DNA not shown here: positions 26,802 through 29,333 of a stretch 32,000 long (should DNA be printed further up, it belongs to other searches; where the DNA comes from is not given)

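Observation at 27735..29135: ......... intein splitting the Walker A loop of a MinD ATPase, with non-canonical termini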

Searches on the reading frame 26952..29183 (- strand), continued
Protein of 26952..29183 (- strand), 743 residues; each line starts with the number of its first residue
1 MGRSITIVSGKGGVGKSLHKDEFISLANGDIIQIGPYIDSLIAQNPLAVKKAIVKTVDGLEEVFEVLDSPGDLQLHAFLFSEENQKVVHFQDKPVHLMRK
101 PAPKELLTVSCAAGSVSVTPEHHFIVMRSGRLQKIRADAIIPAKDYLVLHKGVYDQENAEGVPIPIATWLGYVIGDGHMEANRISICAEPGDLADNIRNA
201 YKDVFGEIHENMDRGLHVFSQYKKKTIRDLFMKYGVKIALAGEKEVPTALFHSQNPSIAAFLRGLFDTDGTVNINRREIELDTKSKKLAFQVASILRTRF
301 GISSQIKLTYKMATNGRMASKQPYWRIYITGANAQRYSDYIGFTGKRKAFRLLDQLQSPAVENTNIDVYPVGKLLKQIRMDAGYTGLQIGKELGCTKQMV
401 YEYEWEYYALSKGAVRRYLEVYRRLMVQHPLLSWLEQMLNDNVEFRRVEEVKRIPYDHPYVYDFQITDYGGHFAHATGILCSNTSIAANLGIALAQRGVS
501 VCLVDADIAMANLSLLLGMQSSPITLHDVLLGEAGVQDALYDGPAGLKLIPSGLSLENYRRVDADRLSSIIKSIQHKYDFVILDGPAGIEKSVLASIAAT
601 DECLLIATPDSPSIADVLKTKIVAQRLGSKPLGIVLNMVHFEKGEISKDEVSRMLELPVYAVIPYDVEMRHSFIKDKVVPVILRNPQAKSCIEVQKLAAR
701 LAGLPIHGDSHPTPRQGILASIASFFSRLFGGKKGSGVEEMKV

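Call 47: search_protein_families(library=pfam, proteins=[P0257, P0171, P0203, P0240, P0318, P0170], max_evalue=0.00001)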
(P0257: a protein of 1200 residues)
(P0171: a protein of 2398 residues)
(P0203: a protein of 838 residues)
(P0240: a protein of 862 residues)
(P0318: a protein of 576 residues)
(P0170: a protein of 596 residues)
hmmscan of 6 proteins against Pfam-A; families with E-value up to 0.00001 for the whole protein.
P0257 (1200 aa): 9 families
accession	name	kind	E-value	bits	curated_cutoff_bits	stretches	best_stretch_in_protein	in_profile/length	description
PF00493.29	MCM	-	4.3e-93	311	23.3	2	841-1003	61-223/224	MCM P-loop domain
PF17207.9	MCM_OB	-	2.6e-34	118.1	24.8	1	145-271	2-125/126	MCM OB domain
PF14528.11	LAGLIDADG_3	-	3.1e-33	114.3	22.5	2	630-713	3-82/82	LAGLIDADG-like domain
PF17855.7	MCM_lid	-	7.3e-30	103.7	27.4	1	1018-1107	1-86/87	MCM AAA-lid domain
PF14890.11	Intein_splicing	-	6.4e-28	98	35.8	1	389-850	7-155/155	Intein splicing domain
PF14551.11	MCM_N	-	3.6e-14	53.4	24.9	1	49-123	2-76/95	MCM N-terminal domain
PF05204.19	Hom_end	-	4.9e-08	33.5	21.1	0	622-706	6-90/110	Homing endonuclease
PF13560.12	HTH_31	-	5.5e-07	30.2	27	1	745-785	3-48/64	Helix-turn-helix domain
PF01078.27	Mg_chelatase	-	7.3e-06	26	20.3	0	891-954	96-159/207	Magnesium chelatase, subunit ChlI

P0171 (2398 aa): 9 families
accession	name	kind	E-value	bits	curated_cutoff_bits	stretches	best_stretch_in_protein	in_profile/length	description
PF14890.11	Intein_splicing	-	2.4e-89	297.5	35.8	4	835-1482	1-155/155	Intein splicing domain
PF00493.29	MCM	-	7.8e-71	238.2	23.3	4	2131-2207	147-223/224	MCM P-loop domain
PF14528.11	LAGLIDADG_3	-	1.5e-53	179.4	22.5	2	591-670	5-82/82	LAGLIDADG-like domain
PF17207.9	MCM_OB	-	1.4e-35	122.2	24.8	1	104-231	2-124/126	MCM OB domain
PF17855.7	MCM_lid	-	1.9e-27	96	27.4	1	2223-2307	1-87/87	MCM AAA-lid domain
PF14551.11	MCM_N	-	8.3e-21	74.7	24.9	1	7-97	2-95/95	MCM N-terminal domain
PF01381.28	HTH_3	-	2.8e-11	43.7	23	1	701-742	3-48/55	Helix-turn-helix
PF05204.19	Hom_end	-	5e-08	33.5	21.1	0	577-652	2-80/110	Homing endonuclease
PF01079.26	Hint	-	9.6e-06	25.8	29.7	0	2037-2108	65-142/213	Hint module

P0203 (838 aa): 6 families
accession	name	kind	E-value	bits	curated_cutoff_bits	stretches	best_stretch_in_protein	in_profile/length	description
PF00493.29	MCM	-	5.9e-69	232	23.3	1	491-648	67-224/224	MCM P-loop domain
PF14890.11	Intein_splicing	-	4.8e-29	101.6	35.8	1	38-494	1-155/155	Intein splicing domain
PF17855.7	MCM_lid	-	1.3e-25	90.1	27.4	1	661-747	1-87/87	MCM AAA-lid domain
PF14528.11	LAGLIDADG_3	-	1.5e-23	83.3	22.5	2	275-356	5-82/82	LAGLIDADG-like domain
PF21120.3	MCM_WH_arc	-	8.1e-10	39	26.1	1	776-834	3-62/63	Archaeal MCM, winged-helix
PF01078.27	Mg_chelatase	-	4.5e-09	36.5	20.3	1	535-597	96-158/207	Magnesium chelatase, subunit ChlI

P0240 (862 aa): 6 families
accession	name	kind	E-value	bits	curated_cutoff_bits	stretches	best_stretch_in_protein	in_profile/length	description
PF00493.29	MCM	-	5.3e-77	258.4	23.3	2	512-668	69-224/224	MCM P-loop domain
PF14528.11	LAGLIDADG_3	-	1.2e-27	96.4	22.5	2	298-380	2-82/82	LAGLIDADG-like domain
PF17855.7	MCM_lid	-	2e-25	89.5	27.4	1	684-765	1-84/87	MCM AAA-lid domain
PF14890.11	Intein_splicing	-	2.6e-25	89.5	35.8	1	61-513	1-155/155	Intein splicing domain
PF01381.28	HTH_3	-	9.9e-08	32.3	23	1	413-457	3-51/55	Helix-turn-helix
PF01078.27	Mg_chelatase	-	1.4e-07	31.6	20.3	1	552-618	93-159/207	Magnesium chelatase, subunit ChlI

P0318 (576 aa): 4 families
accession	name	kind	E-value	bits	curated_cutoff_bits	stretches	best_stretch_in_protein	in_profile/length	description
PF14528.11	LAGLIDADG_3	-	1.3e-20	73.8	22.5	1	342-418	3-82/82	LAGLIDADG-like domain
PF14890.11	Intein_splicing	-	5.7e-20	72.1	35.8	1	61-560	17-155/155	Intein splicing domain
PF01381.28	HTH_3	-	4.2e-11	43.1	23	1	454-504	4-54/55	Helix-turn-helix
PF13443.12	HTH_26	-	2.7e-06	28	22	0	457-501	8-53/63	Cro/C1-type HTH DNA-binding domain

P0170 (596 aa): 6 families
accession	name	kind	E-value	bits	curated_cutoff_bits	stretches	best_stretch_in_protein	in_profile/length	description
PF01656.29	CbiA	-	1.3e-12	48.2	25.4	1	355-548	13-123/125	CobQ/CobB/MinD/ParA nucleotide binding domain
PF14528.11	LAGLIDADG_3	-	3.8e-12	46.7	22.5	1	193-278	1-82/82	LAGLIDADG-like domain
PF10609.15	ParA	-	9.5e-12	45.3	27.1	1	447-570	110-245/246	NUBPL iron-transfer P-loop NTPase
PF13614.12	AAA_31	-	1.7e-10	41.6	27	1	352-487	13-156/177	AAA domain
PF14890.11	Intein_splicing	-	8.3e-08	32.6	35.8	1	114-354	58-155/155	Intein splicing domain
PF00142.24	Fer4_NifH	-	3e-06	27.4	25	1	469-573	139-247/271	4Fe-4S iron sulfur cluster binding proteins, NifH/frxC family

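Call 48: find_encoding_contigs(protein=window:26952-29183:-, flank=2000, max_places=3)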
Protein window:26952-29183:- (743 aa): 1 contig read that carries it; 1 place shown.
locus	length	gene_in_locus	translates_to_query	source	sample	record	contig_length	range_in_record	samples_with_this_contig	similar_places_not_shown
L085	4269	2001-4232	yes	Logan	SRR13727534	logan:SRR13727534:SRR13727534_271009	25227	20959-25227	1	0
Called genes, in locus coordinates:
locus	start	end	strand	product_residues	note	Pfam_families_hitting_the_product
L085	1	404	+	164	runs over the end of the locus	-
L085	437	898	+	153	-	-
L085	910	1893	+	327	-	PF13646:HEAT_2 (faint)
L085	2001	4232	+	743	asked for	PF14890:Intein_splicing (weak), PF14528:LAGLIDADG_3, PF01656:CbiA, PF06564:CBP_BcsQ (faint), PF10609:ParA, PF13614:AAA_31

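Call 49: find_encoding_contigs(protein=P0018, flank=3000, max_places=2)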
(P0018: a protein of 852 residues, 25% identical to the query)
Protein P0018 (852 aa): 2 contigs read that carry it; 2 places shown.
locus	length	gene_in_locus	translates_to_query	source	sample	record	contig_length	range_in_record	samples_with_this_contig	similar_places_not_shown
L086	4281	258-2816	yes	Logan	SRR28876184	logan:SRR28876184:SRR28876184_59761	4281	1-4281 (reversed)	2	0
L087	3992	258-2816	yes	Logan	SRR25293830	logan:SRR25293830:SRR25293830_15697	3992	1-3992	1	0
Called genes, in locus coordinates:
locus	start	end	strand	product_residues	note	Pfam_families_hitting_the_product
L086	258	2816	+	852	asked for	PF14890:Intein_splicing, PF14528:LAGLIDADG_3, PF01656:CbiA, PF06564:CBP_BcsQ (weak), PF13614:AAA_31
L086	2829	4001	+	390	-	PF02195:ParB_N, PF17762:HTH_ParB, PF23552:ParB_C (weak)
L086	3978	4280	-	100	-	?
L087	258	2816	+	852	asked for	PF14890:Intein_splicing, PF14528:LAGLIDADG_3, PF01656:CbiA, PF06564:CBP_BcsQ (weak), PF13614:AAA_31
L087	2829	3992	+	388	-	?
